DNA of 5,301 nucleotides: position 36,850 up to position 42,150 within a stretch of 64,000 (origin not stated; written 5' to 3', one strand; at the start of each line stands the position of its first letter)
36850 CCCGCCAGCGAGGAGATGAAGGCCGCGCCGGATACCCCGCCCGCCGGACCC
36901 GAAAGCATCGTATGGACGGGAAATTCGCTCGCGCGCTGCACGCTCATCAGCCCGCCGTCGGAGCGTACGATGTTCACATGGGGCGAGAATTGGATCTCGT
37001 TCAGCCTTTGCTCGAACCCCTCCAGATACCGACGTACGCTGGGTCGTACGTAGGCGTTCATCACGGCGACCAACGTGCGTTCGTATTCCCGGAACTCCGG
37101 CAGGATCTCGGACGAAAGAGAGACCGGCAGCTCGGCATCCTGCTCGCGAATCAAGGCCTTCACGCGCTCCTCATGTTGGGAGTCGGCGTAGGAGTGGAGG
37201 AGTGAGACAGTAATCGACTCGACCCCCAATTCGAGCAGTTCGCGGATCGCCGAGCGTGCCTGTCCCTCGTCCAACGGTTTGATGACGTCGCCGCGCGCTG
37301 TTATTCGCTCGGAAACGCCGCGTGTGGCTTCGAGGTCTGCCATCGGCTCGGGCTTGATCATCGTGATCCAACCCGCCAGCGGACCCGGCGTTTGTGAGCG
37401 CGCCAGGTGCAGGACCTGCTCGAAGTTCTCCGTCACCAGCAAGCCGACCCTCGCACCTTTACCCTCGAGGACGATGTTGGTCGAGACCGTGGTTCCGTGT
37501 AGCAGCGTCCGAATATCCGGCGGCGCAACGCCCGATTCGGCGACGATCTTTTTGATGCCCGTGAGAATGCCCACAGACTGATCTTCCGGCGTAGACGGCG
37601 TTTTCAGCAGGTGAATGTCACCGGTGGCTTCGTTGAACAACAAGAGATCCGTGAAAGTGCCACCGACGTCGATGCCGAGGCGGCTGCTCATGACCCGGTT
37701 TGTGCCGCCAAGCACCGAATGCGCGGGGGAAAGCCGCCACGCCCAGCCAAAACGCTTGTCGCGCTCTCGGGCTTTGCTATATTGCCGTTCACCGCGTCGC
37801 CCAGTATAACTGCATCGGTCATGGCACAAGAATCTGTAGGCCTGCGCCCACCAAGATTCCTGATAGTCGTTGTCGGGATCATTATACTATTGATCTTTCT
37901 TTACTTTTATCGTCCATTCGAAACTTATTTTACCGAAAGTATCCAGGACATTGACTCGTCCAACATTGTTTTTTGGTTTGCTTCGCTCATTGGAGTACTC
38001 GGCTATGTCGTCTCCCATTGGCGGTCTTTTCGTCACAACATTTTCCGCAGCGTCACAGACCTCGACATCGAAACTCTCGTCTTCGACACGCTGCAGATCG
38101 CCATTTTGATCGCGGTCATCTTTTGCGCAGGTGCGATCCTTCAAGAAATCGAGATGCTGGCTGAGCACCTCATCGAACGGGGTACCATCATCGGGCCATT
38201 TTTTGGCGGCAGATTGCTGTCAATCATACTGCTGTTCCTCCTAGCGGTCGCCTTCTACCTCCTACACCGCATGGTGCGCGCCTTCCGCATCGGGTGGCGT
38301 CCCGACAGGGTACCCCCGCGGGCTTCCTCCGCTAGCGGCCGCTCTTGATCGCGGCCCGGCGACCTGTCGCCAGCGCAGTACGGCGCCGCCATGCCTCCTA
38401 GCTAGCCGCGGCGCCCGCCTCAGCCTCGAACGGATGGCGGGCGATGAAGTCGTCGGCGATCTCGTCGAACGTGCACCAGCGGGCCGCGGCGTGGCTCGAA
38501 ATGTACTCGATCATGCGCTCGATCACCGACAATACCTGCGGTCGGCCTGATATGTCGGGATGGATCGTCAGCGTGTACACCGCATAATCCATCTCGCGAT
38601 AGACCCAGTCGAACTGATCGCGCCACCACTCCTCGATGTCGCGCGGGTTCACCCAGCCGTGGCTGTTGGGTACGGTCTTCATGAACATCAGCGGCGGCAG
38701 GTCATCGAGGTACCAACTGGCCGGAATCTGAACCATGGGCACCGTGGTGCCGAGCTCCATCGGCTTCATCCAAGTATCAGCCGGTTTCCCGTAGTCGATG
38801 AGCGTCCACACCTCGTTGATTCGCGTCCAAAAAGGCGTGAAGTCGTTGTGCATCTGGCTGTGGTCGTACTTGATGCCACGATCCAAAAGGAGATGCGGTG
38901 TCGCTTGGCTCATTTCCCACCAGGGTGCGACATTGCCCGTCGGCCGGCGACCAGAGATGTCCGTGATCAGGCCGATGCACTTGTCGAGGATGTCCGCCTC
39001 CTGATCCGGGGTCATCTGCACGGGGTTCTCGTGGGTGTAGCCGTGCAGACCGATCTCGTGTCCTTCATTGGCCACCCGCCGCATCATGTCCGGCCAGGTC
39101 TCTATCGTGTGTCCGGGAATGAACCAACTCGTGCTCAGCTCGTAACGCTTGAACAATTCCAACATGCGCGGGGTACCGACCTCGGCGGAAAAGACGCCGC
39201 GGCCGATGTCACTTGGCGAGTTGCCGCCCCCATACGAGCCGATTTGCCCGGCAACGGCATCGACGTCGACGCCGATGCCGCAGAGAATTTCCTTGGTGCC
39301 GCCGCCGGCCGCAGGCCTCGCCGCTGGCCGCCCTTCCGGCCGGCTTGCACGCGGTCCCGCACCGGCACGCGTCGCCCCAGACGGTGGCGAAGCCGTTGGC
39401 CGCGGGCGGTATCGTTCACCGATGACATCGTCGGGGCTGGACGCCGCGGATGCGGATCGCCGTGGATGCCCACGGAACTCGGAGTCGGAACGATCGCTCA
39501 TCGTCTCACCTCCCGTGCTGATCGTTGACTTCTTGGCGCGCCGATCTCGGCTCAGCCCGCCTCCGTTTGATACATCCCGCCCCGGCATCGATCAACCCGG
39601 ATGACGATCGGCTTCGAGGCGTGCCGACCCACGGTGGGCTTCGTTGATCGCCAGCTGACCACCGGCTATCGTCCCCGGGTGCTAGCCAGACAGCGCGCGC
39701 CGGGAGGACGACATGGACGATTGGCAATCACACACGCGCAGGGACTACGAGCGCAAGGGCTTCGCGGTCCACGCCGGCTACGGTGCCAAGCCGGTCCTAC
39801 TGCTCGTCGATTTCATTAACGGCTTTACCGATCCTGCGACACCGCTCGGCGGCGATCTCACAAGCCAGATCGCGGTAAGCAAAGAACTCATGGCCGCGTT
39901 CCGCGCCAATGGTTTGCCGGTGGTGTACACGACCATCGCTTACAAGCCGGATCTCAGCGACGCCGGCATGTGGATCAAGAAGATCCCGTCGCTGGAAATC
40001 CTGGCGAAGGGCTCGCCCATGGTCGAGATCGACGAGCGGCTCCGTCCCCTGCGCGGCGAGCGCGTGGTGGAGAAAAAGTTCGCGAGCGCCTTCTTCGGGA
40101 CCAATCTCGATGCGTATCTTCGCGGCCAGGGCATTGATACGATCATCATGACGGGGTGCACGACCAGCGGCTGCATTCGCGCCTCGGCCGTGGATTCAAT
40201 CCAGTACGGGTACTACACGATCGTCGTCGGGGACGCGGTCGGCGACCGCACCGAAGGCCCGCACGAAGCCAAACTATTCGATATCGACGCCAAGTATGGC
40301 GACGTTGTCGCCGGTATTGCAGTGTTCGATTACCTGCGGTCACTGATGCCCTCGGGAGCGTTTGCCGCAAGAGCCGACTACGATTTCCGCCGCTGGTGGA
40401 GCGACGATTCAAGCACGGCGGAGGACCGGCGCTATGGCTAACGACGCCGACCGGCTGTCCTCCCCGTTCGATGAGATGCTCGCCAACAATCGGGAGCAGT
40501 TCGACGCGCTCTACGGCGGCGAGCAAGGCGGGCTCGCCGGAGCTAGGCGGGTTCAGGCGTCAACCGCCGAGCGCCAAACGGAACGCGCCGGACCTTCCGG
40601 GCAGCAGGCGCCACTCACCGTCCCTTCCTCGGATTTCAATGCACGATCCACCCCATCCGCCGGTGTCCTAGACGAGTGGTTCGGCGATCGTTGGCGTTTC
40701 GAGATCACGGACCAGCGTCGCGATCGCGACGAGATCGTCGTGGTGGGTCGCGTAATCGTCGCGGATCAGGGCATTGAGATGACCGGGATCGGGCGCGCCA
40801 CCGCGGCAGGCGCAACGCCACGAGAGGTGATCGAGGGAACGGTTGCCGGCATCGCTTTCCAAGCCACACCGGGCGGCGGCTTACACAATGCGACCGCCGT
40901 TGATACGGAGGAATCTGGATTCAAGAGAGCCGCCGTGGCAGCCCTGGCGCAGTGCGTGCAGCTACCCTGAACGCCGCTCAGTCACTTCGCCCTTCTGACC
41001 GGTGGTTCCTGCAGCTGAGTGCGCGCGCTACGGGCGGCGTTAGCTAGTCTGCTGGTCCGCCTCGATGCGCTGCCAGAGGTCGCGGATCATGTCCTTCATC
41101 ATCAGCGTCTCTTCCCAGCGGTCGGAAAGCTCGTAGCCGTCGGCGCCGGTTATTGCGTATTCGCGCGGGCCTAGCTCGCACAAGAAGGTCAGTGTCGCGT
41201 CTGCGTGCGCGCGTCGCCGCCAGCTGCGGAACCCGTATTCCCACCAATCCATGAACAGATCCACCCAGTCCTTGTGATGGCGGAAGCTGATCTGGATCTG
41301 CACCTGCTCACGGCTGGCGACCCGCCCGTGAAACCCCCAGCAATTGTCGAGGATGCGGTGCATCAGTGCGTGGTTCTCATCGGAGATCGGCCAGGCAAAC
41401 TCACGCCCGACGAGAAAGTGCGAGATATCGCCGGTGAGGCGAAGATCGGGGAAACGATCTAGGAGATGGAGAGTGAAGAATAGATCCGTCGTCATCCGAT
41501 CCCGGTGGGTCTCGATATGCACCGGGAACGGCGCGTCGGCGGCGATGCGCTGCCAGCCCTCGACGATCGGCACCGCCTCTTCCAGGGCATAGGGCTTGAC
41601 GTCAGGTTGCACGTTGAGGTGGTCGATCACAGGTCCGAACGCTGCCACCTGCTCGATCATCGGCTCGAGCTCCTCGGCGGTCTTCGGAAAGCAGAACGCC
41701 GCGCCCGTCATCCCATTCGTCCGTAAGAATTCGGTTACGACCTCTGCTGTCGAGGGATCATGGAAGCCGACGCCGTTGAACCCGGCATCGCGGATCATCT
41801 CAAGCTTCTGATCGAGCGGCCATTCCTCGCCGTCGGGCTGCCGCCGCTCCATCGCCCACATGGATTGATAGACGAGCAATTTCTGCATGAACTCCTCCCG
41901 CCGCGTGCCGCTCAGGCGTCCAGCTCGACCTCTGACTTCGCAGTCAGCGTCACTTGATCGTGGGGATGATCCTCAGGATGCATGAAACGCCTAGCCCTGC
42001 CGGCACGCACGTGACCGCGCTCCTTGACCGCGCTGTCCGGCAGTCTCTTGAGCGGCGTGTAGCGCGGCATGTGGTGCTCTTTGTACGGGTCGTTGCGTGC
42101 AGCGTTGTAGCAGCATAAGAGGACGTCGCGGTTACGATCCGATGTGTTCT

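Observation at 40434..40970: Second, free-standing paralog of the same domain, translationally coupled to an isochorismatase-fold amidohydrolase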

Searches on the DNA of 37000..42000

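Call 78: search_rna_families(source=window, start=37000, end=42000, threshold=gathering)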
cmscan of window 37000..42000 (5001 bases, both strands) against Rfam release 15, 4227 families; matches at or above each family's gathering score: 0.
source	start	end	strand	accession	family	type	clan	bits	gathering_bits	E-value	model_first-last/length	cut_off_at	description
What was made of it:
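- No Rfam element or obvious structured RNA is present in the region (call 78).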

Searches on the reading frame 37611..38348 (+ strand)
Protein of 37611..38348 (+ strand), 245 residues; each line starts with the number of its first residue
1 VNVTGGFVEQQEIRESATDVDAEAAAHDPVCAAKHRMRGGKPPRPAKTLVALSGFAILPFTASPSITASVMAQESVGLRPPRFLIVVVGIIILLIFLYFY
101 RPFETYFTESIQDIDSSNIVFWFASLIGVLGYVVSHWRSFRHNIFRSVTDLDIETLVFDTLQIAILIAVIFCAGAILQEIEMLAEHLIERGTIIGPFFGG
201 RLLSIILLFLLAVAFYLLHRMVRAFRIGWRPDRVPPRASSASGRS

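Call 30: search_protein_families(library=ncbifam, max_evalue=0.001, proteins=[window:37611-38348:+])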
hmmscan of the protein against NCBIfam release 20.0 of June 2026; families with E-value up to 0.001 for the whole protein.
window:37611-38348:+ (245 aa): 0 families

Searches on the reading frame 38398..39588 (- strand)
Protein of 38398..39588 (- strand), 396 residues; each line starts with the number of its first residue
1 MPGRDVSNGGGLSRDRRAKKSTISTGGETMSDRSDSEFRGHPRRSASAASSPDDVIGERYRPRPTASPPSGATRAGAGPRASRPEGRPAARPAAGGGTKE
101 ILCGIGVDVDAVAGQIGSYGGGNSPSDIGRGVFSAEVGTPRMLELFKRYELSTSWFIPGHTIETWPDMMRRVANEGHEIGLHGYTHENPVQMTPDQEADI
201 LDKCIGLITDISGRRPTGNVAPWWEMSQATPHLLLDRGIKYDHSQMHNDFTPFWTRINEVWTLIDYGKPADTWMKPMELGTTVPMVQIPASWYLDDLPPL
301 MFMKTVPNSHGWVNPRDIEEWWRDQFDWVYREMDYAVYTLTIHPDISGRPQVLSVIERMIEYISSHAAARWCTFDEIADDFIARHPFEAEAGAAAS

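Call 4: search_protein_families(library=pfam, max_evalue=1, proteins=[window:38398-39588:-])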
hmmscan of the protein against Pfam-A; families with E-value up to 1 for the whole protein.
window:38398-39588:- (396 aa): 3 families
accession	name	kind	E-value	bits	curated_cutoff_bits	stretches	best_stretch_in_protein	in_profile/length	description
PF01522.26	Polysacc_deac_1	-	3.8e-16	59.6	23.1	1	138-230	20-112/124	Polysaccharide deacetylase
PF10096.14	DUF2334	-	3.8e-05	23.8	26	1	167-278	57-154/203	Uncharacterized protein conserved in bacteria (DUF2334)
PF09960.14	DUF2194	-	0.11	11.3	30.4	1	167-192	329-354/582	Uncharacterised protein conserved in bacteria (DUF2194)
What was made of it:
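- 38398..39588 (-): Polysaccharide-deacetylase-fold enzyme, divergent from the amidase-D2 pair. Pfam PF01522 (call 4).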

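Call 30: search_protein_families(library=ncbifam, max_evalue=0.001, proteins=[window:38398-39588:-])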
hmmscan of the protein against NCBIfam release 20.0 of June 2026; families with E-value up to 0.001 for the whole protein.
window:38398-39588:- (396 aa): 10 families
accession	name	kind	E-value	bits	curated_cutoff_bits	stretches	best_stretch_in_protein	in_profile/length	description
TIGR03212.1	uraD_N-term-dom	equivalog_domain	6.9e-20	71.3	424.6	2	135-264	75-202/297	allantoinase PuuE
TIGR03006.1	pepcterm_polyde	equivalog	3.8e-15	55.7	276.2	1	137-244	34-144/272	XrtA system polysaccharide deacetylase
NF045821.1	PgAcgDacpgdA1_Bac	equivalog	7.6e-11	41.4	400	1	139-216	103-180/282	peptidoglycan-N-acetylglucosamine deacetylase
TIGR02764.1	spore_ybaN_pdaB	equivalog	5.3e-09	36.1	237.4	1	139-215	21-97/191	polysaccharide deacetylase family sporulation protein PdaB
NF045822.1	PgAcgDacpgdA2_Bac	equivalog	6.6e-09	35.5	400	1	141-226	86-171/274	peptidoglycan-N-acetylglucosamine deacetylase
TIGR02873.1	spore_ylxY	hypoth_equivalog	1.6e-08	34.1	391.5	1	140-216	101-177/268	probable sporulation protein, polysaccharide deacetylase family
TIGR02884.1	spore_pdaA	equivalog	1.7e-08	34.4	298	1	139-216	52-129/224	delta-lactam-biosynthetic de-N-acetylase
TIGR04243.1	nodulat_NodB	equivalog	1.4e-07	31.2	240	1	138-198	16-76/197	chitooligosaccharide deacetylase NodB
NF045820.1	PgAcgDacpgdA_Strep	equivalog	1.6e-05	23.9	800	1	138-193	282-337/463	peptidoglycan-N-acetylglucosamine deacetylase PgdA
NF053788.1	GlcNAc_PG_deac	equivalog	0.00058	19.3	280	0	213-257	122-166/241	N-acetylglucosaminyl phosphatidylglycerol deacetylase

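Call 86: search_solved_structures(query=window:38398-39588:-, max_evalue=0.00001)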
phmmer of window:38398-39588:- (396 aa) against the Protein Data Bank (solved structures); distinct sequences matched with E-value up to 0.00001: 24.
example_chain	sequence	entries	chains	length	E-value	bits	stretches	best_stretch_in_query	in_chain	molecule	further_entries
3qbu_A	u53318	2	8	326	9.5e-127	426.5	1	98-387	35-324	Putative uncharacterized protein | peptidoglycan deacetylase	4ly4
3rxz_A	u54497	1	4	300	8.1e-28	100.6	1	126-250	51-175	Polysaccharide deacetylase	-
1z7a_A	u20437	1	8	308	3.2e-17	65.7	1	134-255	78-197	conserved hypothetical protein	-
3cl6_A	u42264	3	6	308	3.5e-17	65.5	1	133-258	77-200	Puue allantoinase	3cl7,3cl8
3s6o_A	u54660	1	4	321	6.9e-12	48.1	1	134-391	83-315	Polysaccharide deacetylase family protein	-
5o6y_A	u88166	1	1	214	2.7e-10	42.8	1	139-226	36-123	Peptidoglycan N-acetylglucosamine deacetylase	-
5o6y_B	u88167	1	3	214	7.4e-10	41.4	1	139-216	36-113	Peptidoglycan N-acetylglucosamine deacetylase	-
1ny1_A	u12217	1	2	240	1.1e-09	40.9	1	139-216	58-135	Probable polysaccharide deacetylase pdaA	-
4l1g_A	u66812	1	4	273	1.2e-09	40.7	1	139-216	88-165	Peptidoglycan N-acetylglucosamine deacetylase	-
1w1a_1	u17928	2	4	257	1.2e-09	40.7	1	139-215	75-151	PROBABLE POLYSACCHARIDE DEACETYLASE PDAA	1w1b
1w17_A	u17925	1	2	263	1.3e-09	40.6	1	139-215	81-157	PROBABLE POLYSACCHARIDE DEACETYLASE PDAA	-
7bly_A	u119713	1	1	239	2.8e-09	39.5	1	138-239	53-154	Aspergillus niger contig An12c0130, genomic contig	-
7y51_A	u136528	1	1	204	1.2e-08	37.4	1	137-222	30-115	Predicted xylanase/chitin deacetylase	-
7fbw_A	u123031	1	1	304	3.1e-08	36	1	137-222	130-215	Predicted xylanase/chitin deacetylase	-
5nc6_A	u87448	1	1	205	3.5e-07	32.6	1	139-226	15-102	Peptidoglycan N-acetylglucosamine deacetylase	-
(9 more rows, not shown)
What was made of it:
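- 38398..39588 (-): PDB 3qbu, E 9.5e-127 (call 86).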

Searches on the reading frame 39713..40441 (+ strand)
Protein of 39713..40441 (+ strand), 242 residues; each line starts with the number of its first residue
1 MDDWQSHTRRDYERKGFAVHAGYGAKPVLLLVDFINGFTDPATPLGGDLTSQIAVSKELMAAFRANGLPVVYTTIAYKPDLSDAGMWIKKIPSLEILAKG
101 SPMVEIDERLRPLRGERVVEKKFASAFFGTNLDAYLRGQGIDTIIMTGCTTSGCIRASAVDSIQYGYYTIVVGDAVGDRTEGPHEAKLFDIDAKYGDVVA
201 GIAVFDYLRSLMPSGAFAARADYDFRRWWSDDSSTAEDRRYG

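Call 4: search_protein_families(library=pfam, max_evalue=1, proteins=[window:39713-40441:+])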
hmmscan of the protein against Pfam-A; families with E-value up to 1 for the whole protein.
window:39713-40441:+ (242 aa): 1 family
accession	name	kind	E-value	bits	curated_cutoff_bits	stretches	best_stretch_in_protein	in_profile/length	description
PF00857.26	Isochorismatase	-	2.6e-36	125.8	27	1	28-198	2-170/175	Isochorismatase domain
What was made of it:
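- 39713..40441 (+): Isochorismatase-fold amidohydrolase (242 aa), N-carbamoylsarcosine-amidase-like. D33, K121/122 and C154 motifs are present. Pfam PF00857, E 2.6e-36 (call 4).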

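Call 30: search_protein_families(library=ncbifam, max_evalue=0.001, proteins=[window:39713-40441:+])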
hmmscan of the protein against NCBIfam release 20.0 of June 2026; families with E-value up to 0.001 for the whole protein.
window:39713-40441:+ (242 aa): 4 families
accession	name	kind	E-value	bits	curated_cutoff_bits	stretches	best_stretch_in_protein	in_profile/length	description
NF050097.1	BiurAmidohydBiuH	equivalog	1e-18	67.6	370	1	51-194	49-204/221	biuret amidohydrolase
TIGR03614.1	RutB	equivalog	4.8e-15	55.8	377.95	1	89-200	97-211/226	pyrimidine utilization protein B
NF008517.0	PRK11440.1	equivalog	6.2e-12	45.8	195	1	51-191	32-171/188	hydrolase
NF008623.0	PRK11609.1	equivalog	1e-07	32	174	1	130-175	132-177/213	bifunctional nicotinamidase/pyrazinamidase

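Call 84: search_solved_structures(query=window:39713-40438:+, max_evalue=0.00001, show_alignments=2)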
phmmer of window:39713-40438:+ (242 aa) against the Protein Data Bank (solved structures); distinct sequences matched with E-value up to 0.00001: 33.
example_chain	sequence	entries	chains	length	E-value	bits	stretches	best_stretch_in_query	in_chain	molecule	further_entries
26st_A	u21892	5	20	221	8.4e-66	225.1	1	7-211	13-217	N-carbamoylsarcosine amidohydrolase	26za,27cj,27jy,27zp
4l07_A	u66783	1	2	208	1.1e-45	159.2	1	10-211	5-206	Hydrolase, isochorismatase family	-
4l08_B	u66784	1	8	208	2.2e-44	155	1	10-211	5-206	Hydrolase, isochorismatase family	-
3ot4_A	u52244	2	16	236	4.5e-44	153.9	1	10-199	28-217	Putative isochorismatase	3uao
1nba_A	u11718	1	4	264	4.7e-40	140.8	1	12-211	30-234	N-CARBAMOYLSARCOSINE AMIDOHYDROLASE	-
3eef_A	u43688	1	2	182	1.6e-23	86.7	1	26-201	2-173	N-carbamoylsarcosine amidase related protein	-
3hu5_A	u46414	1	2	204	4.2e-20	75.5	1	28-194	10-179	Isochorismatase family protein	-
6xjm_A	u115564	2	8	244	4e-16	62.4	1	28-209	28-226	Biuret hydrolase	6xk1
3irv_A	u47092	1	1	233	4.8e-16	62.2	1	28-176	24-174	CYSTEINE HYDROLASE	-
3hb7_A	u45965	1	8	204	5.6e-16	62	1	25-192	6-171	Isochorismatase hydrolase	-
6azo_A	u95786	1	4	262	5.1e-15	58.8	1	51-216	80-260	Putative amidase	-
5bk6_A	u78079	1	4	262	3.5e-14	56.1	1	51-216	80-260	Putative amidase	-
6azs_A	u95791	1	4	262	3.5e-14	56.1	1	51-216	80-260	Putative amidase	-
3txy_A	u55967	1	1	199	1e-13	54.6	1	28-201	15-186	Isochorismatase family protein family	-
6azn_A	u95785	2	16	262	1.3e-13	54.2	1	51-216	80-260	Putative amidase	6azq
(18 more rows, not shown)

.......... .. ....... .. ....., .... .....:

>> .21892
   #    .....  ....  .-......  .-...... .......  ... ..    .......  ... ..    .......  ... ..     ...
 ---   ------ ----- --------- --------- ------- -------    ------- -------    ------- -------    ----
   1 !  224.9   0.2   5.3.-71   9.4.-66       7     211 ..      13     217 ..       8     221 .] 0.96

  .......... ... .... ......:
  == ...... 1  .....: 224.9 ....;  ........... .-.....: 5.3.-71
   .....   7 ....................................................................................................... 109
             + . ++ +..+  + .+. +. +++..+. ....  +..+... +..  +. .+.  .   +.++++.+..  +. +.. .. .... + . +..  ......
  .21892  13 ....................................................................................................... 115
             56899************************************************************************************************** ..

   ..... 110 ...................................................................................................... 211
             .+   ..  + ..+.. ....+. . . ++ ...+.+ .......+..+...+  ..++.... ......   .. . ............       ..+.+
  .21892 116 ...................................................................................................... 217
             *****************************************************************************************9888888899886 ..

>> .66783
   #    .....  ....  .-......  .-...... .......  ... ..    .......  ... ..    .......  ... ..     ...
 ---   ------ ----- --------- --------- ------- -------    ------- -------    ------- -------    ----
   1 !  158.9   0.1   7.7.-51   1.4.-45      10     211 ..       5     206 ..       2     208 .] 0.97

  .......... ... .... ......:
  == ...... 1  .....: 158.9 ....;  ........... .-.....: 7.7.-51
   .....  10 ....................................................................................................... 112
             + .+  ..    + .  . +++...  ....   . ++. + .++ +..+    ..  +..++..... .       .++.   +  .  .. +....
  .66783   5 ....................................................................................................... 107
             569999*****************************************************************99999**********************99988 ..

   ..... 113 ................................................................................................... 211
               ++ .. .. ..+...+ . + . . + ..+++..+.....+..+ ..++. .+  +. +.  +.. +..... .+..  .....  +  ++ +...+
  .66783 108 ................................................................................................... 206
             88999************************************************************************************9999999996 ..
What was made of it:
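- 39713..40441 (+): PDB 26st_A N-carbamoylsarcosine amidohydrolase, E 8.4e-66 (call 84).
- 40376..40399 (+): Conserved C-terminal tail motif of the amidase (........, residues 222-229; DF-x-x-WW is invariant in the window enzyme and 11 orthologs). The tail lies beyond the end of the solved homolog (call 84).
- On N-carbamoylsarcosine amidohydrolase (the partner enzyme): PDB 26st_A, E 8.4e-66, and 1nba, E 4.7e-40 (call 84).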
